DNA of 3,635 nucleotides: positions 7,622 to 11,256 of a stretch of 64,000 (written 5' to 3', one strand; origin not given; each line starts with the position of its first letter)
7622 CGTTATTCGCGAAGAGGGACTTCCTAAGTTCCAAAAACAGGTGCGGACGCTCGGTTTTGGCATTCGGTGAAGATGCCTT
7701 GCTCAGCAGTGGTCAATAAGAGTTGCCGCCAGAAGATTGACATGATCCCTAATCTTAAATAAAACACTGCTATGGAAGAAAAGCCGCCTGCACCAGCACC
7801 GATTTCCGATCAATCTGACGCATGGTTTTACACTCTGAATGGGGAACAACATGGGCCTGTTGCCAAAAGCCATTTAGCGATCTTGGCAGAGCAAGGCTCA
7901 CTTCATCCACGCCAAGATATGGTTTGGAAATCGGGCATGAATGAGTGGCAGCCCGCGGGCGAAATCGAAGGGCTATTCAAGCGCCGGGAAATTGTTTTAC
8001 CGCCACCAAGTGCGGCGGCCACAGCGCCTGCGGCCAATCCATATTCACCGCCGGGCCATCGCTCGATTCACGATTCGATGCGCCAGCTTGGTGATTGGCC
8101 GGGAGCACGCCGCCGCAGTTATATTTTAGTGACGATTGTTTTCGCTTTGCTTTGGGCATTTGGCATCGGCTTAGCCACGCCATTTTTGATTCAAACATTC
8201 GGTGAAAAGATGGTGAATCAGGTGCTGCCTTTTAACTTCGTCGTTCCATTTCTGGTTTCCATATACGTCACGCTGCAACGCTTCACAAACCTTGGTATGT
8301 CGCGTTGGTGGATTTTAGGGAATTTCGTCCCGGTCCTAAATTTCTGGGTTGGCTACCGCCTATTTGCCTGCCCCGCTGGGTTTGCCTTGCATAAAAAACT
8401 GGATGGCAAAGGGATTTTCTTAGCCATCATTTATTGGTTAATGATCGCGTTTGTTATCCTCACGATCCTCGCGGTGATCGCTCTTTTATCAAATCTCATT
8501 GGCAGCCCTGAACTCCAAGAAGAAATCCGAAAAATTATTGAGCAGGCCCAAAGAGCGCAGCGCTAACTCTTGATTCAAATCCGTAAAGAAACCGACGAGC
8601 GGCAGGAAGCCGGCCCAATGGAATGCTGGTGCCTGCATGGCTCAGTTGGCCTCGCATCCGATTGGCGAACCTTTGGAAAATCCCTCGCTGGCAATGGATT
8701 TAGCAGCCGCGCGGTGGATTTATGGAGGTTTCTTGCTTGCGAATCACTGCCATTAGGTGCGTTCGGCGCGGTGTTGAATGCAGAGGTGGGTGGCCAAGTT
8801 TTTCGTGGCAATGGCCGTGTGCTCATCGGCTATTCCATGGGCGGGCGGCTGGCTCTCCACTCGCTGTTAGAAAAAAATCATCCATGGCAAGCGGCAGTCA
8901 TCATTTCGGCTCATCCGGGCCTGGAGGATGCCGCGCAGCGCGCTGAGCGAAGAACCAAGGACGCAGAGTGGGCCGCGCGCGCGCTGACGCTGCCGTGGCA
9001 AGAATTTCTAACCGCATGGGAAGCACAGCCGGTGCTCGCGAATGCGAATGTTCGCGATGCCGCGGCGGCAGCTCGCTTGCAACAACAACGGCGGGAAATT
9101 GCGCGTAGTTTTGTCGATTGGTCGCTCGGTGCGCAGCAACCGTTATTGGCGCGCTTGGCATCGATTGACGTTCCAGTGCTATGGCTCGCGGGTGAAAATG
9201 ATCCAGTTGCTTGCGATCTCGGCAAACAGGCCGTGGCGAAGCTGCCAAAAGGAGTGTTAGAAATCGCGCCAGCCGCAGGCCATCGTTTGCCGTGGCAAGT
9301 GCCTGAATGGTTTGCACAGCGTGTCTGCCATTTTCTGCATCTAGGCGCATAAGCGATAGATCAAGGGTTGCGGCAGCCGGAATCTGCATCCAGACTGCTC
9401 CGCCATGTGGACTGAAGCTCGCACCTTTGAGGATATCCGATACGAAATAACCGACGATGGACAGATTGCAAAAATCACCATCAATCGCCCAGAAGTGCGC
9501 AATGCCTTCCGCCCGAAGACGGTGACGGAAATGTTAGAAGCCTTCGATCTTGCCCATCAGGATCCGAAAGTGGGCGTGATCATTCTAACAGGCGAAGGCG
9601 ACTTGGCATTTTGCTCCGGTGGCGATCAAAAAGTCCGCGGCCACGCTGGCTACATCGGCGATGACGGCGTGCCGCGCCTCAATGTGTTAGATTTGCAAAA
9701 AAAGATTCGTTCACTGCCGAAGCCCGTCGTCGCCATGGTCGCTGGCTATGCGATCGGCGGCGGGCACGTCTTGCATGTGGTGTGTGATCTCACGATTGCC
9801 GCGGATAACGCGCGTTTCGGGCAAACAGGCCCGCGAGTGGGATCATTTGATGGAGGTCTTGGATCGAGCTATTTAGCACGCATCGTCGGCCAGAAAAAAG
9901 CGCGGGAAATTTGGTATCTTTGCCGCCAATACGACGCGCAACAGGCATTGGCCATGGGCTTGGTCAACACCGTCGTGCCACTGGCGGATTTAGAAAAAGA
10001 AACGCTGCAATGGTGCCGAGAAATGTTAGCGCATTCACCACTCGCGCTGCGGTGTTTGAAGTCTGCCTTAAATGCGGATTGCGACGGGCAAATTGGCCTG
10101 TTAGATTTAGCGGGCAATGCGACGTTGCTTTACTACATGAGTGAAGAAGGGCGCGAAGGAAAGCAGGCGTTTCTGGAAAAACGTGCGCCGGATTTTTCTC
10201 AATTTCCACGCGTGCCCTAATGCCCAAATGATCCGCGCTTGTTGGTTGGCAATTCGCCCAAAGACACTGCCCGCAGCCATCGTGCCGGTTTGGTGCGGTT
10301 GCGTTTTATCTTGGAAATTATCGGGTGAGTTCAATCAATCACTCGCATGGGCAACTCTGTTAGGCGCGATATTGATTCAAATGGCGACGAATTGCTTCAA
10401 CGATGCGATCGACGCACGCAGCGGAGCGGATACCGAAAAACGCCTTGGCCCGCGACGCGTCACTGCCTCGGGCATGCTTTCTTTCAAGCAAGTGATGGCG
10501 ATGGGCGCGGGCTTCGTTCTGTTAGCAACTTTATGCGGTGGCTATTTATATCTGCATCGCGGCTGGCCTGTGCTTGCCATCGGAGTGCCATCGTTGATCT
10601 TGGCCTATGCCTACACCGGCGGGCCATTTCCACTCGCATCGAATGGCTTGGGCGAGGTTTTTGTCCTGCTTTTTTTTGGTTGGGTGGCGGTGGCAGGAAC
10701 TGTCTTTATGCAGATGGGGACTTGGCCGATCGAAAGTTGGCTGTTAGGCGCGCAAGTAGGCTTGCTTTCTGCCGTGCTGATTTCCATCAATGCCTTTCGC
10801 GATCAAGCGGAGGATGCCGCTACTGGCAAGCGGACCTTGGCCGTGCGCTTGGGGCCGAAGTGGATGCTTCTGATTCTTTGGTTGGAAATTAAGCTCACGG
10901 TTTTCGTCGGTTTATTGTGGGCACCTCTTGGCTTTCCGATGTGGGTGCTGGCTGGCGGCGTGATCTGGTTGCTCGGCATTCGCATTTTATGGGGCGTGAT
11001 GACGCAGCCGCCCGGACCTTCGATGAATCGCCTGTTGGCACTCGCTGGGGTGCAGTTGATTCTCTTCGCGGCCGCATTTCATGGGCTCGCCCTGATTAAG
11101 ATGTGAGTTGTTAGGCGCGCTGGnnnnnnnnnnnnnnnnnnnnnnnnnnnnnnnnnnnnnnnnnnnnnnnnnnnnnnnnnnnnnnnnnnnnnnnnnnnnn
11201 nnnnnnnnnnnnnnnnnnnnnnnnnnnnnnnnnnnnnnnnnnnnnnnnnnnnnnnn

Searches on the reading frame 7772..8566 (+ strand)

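Call 87: search_protein_families(library=pfam, proteins=[window:7772-8566:+], max_evalue=0.001)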
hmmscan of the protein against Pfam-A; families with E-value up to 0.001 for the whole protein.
window:7772-8566:+ (264 aa): 2 families
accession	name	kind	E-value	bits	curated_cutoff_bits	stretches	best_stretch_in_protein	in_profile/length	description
PF14237.11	GYF_2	-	1.1e-13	51.2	25.8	1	18-68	1-50/50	GYF domain 2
PF05656.20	DUF805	-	0.00013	22.9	25.7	1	112-199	8-99/111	Protein of unknown function (DUF805)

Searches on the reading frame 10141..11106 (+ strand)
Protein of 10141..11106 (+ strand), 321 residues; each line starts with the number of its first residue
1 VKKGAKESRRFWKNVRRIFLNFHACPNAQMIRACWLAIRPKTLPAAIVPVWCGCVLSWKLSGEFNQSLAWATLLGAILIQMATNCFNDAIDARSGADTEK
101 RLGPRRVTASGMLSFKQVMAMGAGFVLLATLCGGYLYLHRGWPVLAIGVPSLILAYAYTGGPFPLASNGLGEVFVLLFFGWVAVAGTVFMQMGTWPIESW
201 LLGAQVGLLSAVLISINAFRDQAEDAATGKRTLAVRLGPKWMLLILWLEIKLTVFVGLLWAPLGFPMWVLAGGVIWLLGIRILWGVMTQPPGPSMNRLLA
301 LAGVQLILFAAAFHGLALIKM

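Call 87: search_protein_families(library=pfam, proteins=[window:10141-11106:+], max_evalue=0.001)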
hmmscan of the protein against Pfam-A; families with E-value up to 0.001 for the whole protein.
window:10141-11106:+ (321 aa): 1 family
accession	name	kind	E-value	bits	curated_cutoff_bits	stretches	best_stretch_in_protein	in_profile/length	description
PF01040.23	UbiA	-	1.7e-32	113.1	34.2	1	47-287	2-232/250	UbiA prenyltransferase family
